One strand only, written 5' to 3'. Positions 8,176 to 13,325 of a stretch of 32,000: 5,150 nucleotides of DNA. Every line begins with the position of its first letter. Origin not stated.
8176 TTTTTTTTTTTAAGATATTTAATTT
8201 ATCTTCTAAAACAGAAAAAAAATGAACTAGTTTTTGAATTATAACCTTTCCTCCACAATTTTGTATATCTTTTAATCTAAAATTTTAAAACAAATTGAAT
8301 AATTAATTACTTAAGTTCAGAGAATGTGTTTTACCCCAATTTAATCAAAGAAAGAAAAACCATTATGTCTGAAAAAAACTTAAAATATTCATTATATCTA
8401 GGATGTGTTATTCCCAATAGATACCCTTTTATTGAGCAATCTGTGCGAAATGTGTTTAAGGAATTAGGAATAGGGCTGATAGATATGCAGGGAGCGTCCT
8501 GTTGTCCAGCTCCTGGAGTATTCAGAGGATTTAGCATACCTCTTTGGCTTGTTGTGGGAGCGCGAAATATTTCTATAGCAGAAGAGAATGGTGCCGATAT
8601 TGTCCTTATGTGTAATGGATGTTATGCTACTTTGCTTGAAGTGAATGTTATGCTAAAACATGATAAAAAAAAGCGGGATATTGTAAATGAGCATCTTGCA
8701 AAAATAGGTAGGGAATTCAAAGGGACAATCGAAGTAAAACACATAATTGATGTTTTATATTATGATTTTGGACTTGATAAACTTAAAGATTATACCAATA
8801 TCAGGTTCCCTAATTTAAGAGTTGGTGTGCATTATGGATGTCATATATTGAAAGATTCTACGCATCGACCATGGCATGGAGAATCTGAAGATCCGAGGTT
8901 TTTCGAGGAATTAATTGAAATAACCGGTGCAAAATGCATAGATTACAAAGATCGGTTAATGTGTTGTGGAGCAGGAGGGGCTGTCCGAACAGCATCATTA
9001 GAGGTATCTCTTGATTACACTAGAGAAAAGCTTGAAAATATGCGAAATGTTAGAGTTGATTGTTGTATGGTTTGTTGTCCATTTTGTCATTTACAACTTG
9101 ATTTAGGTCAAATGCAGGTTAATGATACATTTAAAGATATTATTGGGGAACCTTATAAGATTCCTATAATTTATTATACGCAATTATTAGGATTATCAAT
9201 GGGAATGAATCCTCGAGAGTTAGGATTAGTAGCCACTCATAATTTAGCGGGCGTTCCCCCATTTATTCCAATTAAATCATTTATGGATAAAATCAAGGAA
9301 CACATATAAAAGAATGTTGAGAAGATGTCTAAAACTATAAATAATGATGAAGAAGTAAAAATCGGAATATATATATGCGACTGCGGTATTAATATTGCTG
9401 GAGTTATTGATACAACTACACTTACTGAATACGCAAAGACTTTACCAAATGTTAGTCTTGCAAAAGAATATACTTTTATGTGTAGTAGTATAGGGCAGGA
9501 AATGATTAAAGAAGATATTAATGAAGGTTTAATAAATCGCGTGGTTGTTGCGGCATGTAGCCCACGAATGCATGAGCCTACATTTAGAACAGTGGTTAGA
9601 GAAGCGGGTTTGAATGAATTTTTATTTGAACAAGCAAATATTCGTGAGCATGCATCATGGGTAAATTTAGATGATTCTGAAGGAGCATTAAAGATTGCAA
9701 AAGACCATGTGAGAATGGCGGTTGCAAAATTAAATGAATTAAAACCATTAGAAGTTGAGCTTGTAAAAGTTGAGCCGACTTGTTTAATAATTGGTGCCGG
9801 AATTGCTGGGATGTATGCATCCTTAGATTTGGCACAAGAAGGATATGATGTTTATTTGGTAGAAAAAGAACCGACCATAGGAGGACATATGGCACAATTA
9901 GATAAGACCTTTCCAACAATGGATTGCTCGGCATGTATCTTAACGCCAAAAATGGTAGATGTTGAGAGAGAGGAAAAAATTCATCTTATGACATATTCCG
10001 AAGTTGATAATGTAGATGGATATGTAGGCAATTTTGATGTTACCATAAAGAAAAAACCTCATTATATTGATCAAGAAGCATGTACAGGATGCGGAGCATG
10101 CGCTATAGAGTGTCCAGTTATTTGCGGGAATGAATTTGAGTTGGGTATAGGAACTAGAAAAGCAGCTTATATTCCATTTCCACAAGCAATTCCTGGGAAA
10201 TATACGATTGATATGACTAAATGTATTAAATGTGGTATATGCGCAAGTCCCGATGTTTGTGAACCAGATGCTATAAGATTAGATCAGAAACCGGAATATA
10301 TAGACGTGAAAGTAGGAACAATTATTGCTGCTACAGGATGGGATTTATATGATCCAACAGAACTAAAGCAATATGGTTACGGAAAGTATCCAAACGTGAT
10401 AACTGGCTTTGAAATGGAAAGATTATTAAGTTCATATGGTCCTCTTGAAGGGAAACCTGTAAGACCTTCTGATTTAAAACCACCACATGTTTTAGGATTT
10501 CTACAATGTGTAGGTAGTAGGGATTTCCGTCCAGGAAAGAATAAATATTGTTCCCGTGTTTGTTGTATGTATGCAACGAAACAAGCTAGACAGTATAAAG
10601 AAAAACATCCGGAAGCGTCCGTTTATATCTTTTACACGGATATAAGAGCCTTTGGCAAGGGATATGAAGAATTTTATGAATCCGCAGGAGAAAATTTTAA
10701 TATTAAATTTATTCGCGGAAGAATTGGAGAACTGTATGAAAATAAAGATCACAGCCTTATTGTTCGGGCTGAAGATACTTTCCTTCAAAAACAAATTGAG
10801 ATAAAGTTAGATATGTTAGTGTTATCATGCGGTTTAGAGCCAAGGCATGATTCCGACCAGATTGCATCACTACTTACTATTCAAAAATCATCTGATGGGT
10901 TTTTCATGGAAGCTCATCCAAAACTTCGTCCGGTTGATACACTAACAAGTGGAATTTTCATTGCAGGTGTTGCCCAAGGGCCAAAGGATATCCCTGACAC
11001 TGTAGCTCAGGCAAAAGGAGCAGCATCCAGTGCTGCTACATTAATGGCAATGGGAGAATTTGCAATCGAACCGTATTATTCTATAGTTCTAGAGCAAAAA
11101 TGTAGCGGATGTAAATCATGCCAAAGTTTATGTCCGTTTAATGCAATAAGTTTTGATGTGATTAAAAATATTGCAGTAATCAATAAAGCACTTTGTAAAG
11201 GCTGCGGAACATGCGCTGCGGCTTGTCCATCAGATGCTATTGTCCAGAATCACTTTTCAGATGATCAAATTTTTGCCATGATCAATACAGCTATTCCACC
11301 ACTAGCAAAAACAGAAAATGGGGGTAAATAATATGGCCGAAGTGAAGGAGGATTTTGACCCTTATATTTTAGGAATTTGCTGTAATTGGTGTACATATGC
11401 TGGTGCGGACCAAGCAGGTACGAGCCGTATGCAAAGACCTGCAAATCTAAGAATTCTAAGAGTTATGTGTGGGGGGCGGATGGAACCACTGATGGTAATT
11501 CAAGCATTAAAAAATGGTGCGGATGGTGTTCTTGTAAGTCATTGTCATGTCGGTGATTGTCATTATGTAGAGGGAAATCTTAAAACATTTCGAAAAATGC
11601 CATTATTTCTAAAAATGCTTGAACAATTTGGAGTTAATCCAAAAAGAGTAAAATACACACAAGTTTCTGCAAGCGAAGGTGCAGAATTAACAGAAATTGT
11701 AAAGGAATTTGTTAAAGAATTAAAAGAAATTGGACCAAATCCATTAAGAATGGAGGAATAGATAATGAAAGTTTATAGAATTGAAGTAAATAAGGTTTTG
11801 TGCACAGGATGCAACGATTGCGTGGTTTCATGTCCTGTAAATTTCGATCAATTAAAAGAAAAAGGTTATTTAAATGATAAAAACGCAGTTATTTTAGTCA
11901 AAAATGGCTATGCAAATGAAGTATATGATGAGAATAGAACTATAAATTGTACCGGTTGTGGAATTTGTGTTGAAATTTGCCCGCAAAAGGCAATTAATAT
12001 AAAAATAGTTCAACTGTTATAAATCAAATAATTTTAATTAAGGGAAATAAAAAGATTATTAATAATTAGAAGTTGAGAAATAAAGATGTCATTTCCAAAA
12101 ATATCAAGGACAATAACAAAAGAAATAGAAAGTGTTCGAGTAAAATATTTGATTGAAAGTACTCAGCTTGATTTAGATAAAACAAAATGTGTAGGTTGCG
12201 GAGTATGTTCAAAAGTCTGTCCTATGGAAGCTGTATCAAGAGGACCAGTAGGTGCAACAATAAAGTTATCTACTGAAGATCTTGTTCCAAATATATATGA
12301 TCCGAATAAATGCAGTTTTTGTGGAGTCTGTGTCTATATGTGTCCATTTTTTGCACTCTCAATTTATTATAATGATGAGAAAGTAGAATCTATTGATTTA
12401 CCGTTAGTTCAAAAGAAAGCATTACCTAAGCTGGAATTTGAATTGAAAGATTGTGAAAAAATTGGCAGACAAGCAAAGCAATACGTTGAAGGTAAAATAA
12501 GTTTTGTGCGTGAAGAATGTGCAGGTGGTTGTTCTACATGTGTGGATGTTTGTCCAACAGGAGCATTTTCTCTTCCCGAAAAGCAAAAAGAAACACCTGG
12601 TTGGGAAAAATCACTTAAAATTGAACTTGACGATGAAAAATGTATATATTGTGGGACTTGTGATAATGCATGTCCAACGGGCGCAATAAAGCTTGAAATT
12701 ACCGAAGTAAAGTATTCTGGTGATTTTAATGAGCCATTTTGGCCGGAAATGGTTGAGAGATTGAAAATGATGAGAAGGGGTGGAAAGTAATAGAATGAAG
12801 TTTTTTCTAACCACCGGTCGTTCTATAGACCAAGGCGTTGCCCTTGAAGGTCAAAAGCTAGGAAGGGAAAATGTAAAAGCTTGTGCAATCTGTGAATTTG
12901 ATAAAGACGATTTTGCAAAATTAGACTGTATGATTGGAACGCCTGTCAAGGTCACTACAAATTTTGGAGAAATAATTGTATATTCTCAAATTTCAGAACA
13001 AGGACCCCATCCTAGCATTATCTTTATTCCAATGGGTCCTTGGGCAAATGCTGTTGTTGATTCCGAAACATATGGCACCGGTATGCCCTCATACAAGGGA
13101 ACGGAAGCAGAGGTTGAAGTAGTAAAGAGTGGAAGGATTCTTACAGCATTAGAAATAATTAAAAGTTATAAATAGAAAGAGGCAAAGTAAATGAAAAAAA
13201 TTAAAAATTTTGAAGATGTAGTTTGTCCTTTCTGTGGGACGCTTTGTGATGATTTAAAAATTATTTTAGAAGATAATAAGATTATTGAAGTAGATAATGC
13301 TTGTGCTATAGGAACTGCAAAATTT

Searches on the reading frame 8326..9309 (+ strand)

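Call 8: search_protein_families(library=ncbifam, proteins=[window:8326-9309:+], max_evalue=0.00001)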
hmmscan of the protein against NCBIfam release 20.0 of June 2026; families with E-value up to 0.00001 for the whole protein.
window:8326-9309:+ (327 aa): 7 families
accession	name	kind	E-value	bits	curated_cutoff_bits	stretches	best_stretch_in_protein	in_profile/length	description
TIGR03288.1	CoB_CoM_SS_B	equivalog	1.1e-114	382.7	345.15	1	20-302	1-277/290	CoB--CoM heterodisulfide reductase subunit B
NF041780.1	hetero_SS_HdrB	equivalog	3.3e-41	141.6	450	1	22-307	7-296/304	ferredoxin:CoB-CoM heterodisulfide reductase subunit HdrB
NF042965.1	MFR_anch_SdhE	equivalog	9.8e-39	133.6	500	1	21-301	3-271/282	8-methylmenaquinol:fumarate reductase membrane anchor subunit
NF045670.1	quin_L_LdhH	equivalog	9.4e-20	70.4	800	1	7-265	455-692/706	L-lactate dehydrogenase (quinone) large subunit LdhH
NF004898.0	PRK06259.1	equivalog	1.9e-19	69.7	385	1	12-261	255-466/488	fumarate reductase (CoM/CoB) subunit TfrB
NF008434.0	PRK11274.1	equivalog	2e-08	33.6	333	1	17-259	166-389/409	glycolate oxidase subunit GlcF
NF008369.0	PRK11168.1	equivalog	2e-06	26.9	278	1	14-261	162-383/401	anaerobic glycerol-3-phosphate dehydrogenase subunit C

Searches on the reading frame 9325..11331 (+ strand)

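Call 8: search_protein_families(library=ncbifam, proteins=[window:9325-11331:+], max_evalue=0.00001)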
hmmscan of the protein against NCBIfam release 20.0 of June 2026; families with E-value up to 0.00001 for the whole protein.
window:9325-11331:+ (668 aa): 49 families (the best 25 are shown)
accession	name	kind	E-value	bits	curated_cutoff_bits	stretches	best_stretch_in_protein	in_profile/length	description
NF040770.1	hetero_SS_HdrA2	exception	5.4e-262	871.4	1100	1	12-657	1-641/777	CoB-CoM heterodisulfide reductase HdrA2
NF041778.1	hetero_SS_HdrA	equivalog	1.1e-184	615.4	1400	1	7-654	2-648/771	ferredoxin:CoB-CoM heterodisulfide reductase subunit HdrA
NF041891.1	hdrA_Methbact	equivalog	3.4e-173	577.8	1300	1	12-656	2-635/762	ferredoxin:CoB-CoM heterodisulfide reductase subunit HdrA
TIGR02700.1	flavo_MJ0208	hypoth_equivalog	6e-14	51.9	251.35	1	560-641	115-196/234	dihydromethanopterin reductase (acceptor)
NF038196.1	ferrodoxin_EFR1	subfamily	1.6e-13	51.3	75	1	587-641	180-231/242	EFR1 family ferrodoxin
NF040864.1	HgcB_ferredoxin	equivalog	3.7e-12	45.9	99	1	590-640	13-62/93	mercury methylation ferredoxin HgcB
NF058577.1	FdxA_fam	equivalog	6.5e-12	45.5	65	1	588-638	4-52/52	4Fe-4S ferredoxin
NF042909.1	FMH_DH_FwdF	exception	7.3e-12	45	375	1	589-640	255-312/336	tungsten-dependent formylmethanofuran dehydrogenase subunit FwdF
TIGR04105.1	FeFe_hydrog_B1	subfamily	1e-11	44.2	450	1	588-642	108-162/462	monomeric [FeFe] hydrogenase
TIGR02179.1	PorD_KorD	subfamily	3.3e-11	43.1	60.05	1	586-640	20-73/78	2-oxoacid:acceptor oxidoreductase, delta subunit, pyruvate/2-ketoisovalerate family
TIGR01944.1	rnfB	subfamily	8e-11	41.8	68.7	1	581-649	103-170/190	RnfABCDGE type electron transport complex subunit B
NF007202.0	PRK09623.1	equivalog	1.3e-10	41.5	166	1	581-640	41-99/105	3-methyl-2-oxobutanoate dehydrogenase subunit delta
TIGR01971.1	NuoI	subfamily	2e-10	40.3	113.05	1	590-642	41-101/121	NADH-quinone oxidoreductase, chain I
TIGR00402.1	napF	equivalog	1.1e-09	38.3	102.2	0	587-639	101-148/149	ferredoxin-type protein NapF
NF045763.1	PhenlGlyoxDHPadF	equivalog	1.7e-09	37.7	150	1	585-639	25-77/78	NADH-dependent phenylglyoxylate dehydrogenase subunit delta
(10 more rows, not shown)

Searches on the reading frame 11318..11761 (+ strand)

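Call 8: search_protein_families(library=ncbifam, proteins=[window:11318-11761:+], max_evalue=0.00001)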
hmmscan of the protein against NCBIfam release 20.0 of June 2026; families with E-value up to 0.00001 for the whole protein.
window:11318-11761:+ (147 aa): 3 families
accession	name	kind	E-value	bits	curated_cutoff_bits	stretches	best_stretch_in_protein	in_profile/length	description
NF040770.1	hetero_SS_HdrA2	exception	6e-47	160.2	1100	1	6-141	640-774/777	CoB-CoM heterodisulfide reductase HdrA2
NF045873.1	F420_non_VhuD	exception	3.8e-32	111.1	215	1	14-144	1-131/132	F420-non-reducing hydrogenase iron-sulfur subunit VhuD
NF041891.1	hdrA_Methbact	equivalog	3.8e-11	42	1300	1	23-137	651-760/762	ferredoxin:CoB-CoM heterodisulfide reductase subunit HdrA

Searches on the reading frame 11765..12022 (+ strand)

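Call 3: search_protein_families(library=ncbifam, proteins=[window:11765-12022:+])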
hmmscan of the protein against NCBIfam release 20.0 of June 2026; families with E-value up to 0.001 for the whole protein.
window:11765-12022:+ (85 aa): 51 families (the best 25 are shown)
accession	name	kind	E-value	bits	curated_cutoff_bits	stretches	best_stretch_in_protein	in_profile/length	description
NF042987.1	OGOR_delta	exception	2.1e-08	34.2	125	1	48-77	19-48/89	2-oxoglutarate ferredoxin oxidoreductase subunit delta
NF005504.0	PRK07118.1-3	equivalog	1e-07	31.6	437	1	7-80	167-239/293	Fe-S cluster domain-containing protein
NF003475.0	PRK05113.1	equivalog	3.2e-07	30.4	203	0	61-82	144-165/190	electron transport complex subunit RsxB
NF005505.0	PRK07118.1-4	equivalog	1.3e-06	28.1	378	1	58-80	243-265/265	Fe-S cluster domain-containing protein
NF006446.0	PRK08764.1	equivalog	1.6e-06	28.1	220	0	9-31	114-136/139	Rnf electron transport complex subunit RnfB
NF041836.1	rnfB_Methano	equivalog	1.9e-06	27.6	445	1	56-80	241-265/265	Rnf electron transport complex subunit RnfB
NF040616.1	F420_dehyd_FpoF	exception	1.9e-06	27.1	475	1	9-57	9-57/337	F420H2 dehydrogenase subunit FpoF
TIGR02179.1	PorD_KorD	subfamily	2.7e-06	27.4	60.05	1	7-79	21-74/78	2-oxoacid:acceptor oxidoreductase, delta subunit, pyruvate/2-ketoisovalerate family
TIGR01944.1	rnfB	subfamily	2.8e-06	27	68.7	0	61-81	144-164/190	RnfABCDGE type electron transport complex subunit B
NF040864.1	HgcB_ferredoxin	equivalog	2.9e-06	27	99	1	3-80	6-64/93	mercury methylation ferredoxin HgcB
NF040684.1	PorD_Arch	equivalog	5.3e-06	26.4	120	1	49-79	56-81/85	pyruvate synthase subunit PorD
NF004537.0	PRK05888.1-3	equivalog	5.4e-06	26.1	163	1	13-79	70-132/204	NADH-quinone oxidoreductase subunit NuoI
NF009945.0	PRK13409.1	equivalog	8.2e-06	24.8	469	1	61-79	50-68/592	ribosome biogenesis/translation initiation ATPase RLI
TIGR02936.1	fdxN_nitrog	equivalog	8.3e-06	25.9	80.55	1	3-77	13-87/91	ferredoxin III, nif-specific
TIGR00402.1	napF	equivalog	1.3e-05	25.2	102.2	0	11-35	35-59/149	ferredoxin-type protein NapF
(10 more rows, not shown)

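Call 4: search_protein_families(library=pfam, proteins=[window:11765-12022:+])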
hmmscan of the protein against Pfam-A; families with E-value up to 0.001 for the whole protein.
window:11765-12022:+ (85 aa): 14 families
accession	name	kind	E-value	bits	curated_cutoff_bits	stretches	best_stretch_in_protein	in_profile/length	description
PF12838.12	Fer4_7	-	5.7e-13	49.5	27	2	13-76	2-52/52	4Fe-4S dicluster domain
PF13187.11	Fer4_9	-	1.6e-11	44.5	27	1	13-77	2-52/52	4Fe-4S dicluster domain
PF13237.11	Fer4_10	-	1.4e-10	41.3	25.5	1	7-73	3-53/53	4Fe-4S dicluster domain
PF00037.32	Fer4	-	3.5e-10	39.7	21.1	2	62-77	8-23/24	4Fe-4S binding domain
PF14697.11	Fer4_21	-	1.2e-09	38.6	35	1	57-78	36-58/59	4Fe-4S dicluster domain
PF12837.12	Fer4_6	-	2.2e-09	37.3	25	1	6-26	2-22/24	4Fe-4S binding domain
PF12797.12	Fer4_2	-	1.1e-08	34.8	24.5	1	61-73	9-21/22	4Fe-4S binding domain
PF13484.11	Fer4_16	-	3.7e-08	34.4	30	1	13-74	2-65/66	4Fe-4S double cluster binding domain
PF25160.1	LdpA_Fe-S-bd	-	2.3e-07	30.9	27.6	1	60-79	26-45/49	LdpA Fe-S cluster-binding domain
PF13183.11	Fer4_8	-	4e-07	30.9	27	1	13-75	5-67/68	4Fe-4S dicluster domain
PF12798.12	Fer4_3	-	2.2e-06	28.5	27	0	62-76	1-15/15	4Fe-4S binding domain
PF17179.9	Fer4_22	-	2.9e-06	28.5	27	0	52-75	71-94/95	4Fe-4S dicluster domain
PF12800.12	Fer4_4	-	2.2e-05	24.9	24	0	61-74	3-16/17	4Fe-4S binding domain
PF13534.11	Fer4_17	-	2.3e-05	25.3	22.2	1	13-75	2-59/61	4Fe-4S dicluster domain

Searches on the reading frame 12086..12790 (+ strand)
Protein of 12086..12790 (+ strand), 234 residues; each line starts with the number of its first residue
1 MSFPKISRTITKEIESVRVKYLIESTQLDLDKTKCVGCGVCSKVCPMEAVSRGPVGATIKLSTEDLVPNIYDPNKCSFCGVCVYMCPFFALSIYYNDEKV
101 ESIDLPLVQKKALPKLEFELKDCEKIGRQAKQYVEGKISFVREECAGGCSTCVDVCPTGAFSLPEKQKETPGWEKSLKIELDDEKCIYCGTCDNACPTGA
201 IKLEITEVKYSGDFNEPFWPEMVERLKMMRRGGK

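Call 3: search_protein_families(library=ncbifam, proteins=[window:12086-12790:+])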
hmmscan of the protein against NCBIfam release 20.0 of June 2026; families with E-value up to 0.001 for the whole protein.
window:12086-12790:+ (234 aa): 107 families (the best 25 are shown)
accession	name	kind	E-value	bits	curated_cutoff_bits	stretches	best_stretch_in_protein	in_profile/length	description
NF042909.1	FMH_DH_FwdF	exception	1e-33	116.9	375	2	130-226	244-335/336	tungsten-dependent formylmethanofuran dehydrogenase subunit FwdF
TIGR01971.1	NuoI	subfamily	8.6e-23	80.2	113.05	2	140-203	35-100/121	NADH-quinone oxidoreductase, chain I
NF040864.1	HgcB_ferredoxin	equivalog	1.9e-19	69.3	99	2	137-204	8-64/93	mercury methylation ferredoxin HgcB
NF004914.0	PRK06273.1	equivalog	1.8e-18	66.9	163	3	27-91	45-110/167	ferredoxin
NF040612.1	F420_dehyd_FpoI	exception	2.5e-18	66.2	180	2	29-92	38-100/135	F420H2 dehydrogenase subunit FpoI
NF009053.0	PRK12387.1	subfamily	2.8e-18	66.3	204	2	134-204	29-93/180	formate hydrogenlyase complex iron-sulfur subunit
NF004539.0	PRK05888.1-5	equivalog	3.4e-18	65.8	225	2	143-211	60-126/162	NADH-quinone oxidoreductase subunit NuoI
NF006221.0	PRK08348.1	subfamily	6.8e-18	64.7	124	2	134-204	35-95/136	NADH-plastoquinone oxidoreductase subunit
NF004538.0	PRK05888.1-4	equivalog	1.4e-15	57.3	135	2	143-203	60-119/162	NADH-quinone oxidoreductase subunit NuoI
NF038196.1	ferrodoxin_EFR1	subfamily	1.6e-15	57.8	75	2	6-93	158-231/242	EFR1 family ferrodoxin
TIGR02512.1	FeFe_hydrog_A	subfamily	2e-15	56.5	405.95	3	29-94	3-70/375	[FeFe] hydrogenase, group A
TIGR04105.1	FeFe_hydrog_B1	subfamily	2.9e-15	55.9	450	2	25-92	134-206/462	monomeric [FeFe] hydrogenase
NF058577.1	FdxA_fam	equivalog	4.7e-15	55.5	65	3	178-200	30-52/52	4Fe-4S ferredoxin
NF043039.1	HgcAB_like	equivalog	8.2e-15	55.2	285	2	24-91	291-349/350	HgcAB-like fusion protein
NF004536.0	PRK05888.1-1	equivalog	9.5e-15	54.4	212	2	143-204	58-117/180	NADH-quinone oxidoreductase subunit NuoI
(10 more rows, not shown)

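Call 4: search_protein_families(library=pfam, proteins=[window:12086-12790:+])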
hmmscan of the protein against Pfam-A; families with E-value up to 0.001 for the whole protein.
window:12086-12790:+ (234 aa): 16 families
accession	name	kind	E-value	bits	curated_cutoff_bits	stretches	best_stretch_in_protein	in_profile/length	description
PF00037.32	Fer4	-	1.1e-26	91.9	21.1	4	180-202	2-24/24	4Fe-4S binding domain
PF12838.12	Fer4_7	-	1.7e-20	73.6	27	2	148-200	4-52/52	4Fe-4S dicluster domain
PF13237.11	Fer4_10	-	1.3e-18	67.1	25.5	3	30-87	4-53/53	4Fe-4S dicluster domain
PF13187.11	Fer4_9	-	8.7e-18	64.5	27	2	34-87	1-48/52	4Fe-4S dicluster domain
PF13484.11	Fer4_16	-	1.7e-16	61.2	30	3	147-169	3-25/66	4Fe-4S double cluster binding domain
PF14697.11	Fer4_21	-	7e-16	58.6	35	1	25-50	31-57/59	4Fe-4S dicluster domain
PF12797.12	Fer4_2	-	2.3e-14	52.7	24.5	2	31-46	6-21/22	4Fe-4S binding domain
PF12837.12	Fer4_6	-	9.1e-13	47.9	25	1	31-49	5-23/24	4Fe-4S binding domain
PF13183.11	Fer4_8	-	8.3e-10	39.5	27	0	33-87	3-65/68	4Fe-4S dicluster domain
PF13534.11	Fer4_17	-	2.3e-09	38.1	22.2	0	33-48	44-59/61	4Fe-4S dicluster domain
PF17179.9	Fer4_22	-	2e-08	35.4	27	0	23-48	69-94/95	4Fe-4S dicluster domain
PF12798.12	Fer4_3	-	2.6e-08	34.5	27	0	35-49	1-15/15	4Fe-4S binding domain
PF25160.1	LdpA_Fe-S-bd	-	5e-08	33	27.6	0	29-51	22-44/49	LdpA Fe-S cluster-binding domain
PF12800.12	Fer4_4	-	6.4e-07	29.6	24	0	33-47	2-16/17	4Fe-4S binding domain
PF13459.11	Fer4_15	-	1e-05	26.6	22.4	0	30-47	3-20/66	4Fe-4S single cluster domain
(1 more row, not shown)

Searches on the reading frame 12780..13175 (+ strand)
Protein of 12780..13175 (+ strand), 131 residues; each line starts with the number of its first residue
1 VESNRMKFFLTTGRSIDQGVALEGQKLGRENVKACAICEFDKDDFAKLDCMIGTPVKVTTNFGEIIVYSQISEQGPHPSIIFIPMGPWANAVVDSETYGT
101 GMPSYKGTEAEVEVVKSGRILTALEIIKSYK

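Call 3: search_protein_families(library=ncbifam, proteins=[window:12780-13175:+])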
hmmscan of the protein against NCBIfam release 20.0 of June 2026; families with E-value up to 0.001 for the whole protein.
window:12780-13175:+ (131 aa): 2 families
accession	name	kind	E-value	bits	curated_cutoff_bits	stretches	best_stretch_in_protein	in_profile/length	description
NF042908.1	FMD_DH_FwdD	exception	3.6e-30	104.7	175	1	6-120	1-114/129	tungsten-dependent formylmethanofuran dehydrogenase subunit FwdD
TIGR01591.1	Fdh-alpha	equivalog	0.00015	20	666.25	1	4-111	559-671/672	formate dehydrogenase subunit alpha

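Call 4: search_protein_families(library=pfam, proteins=[window:12780-13175:+])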
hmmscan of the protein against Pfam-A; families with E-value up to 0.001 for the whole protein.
window:12780-13175:+ (131 aa): 1 family
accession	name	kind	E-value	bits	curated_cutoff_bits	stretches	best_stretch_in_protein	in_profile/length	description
PF01568.27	Molydop_binding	-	3.7e-10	40.2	26.8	1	8-108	1-109/110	Molydopterin dinucleotide binding domain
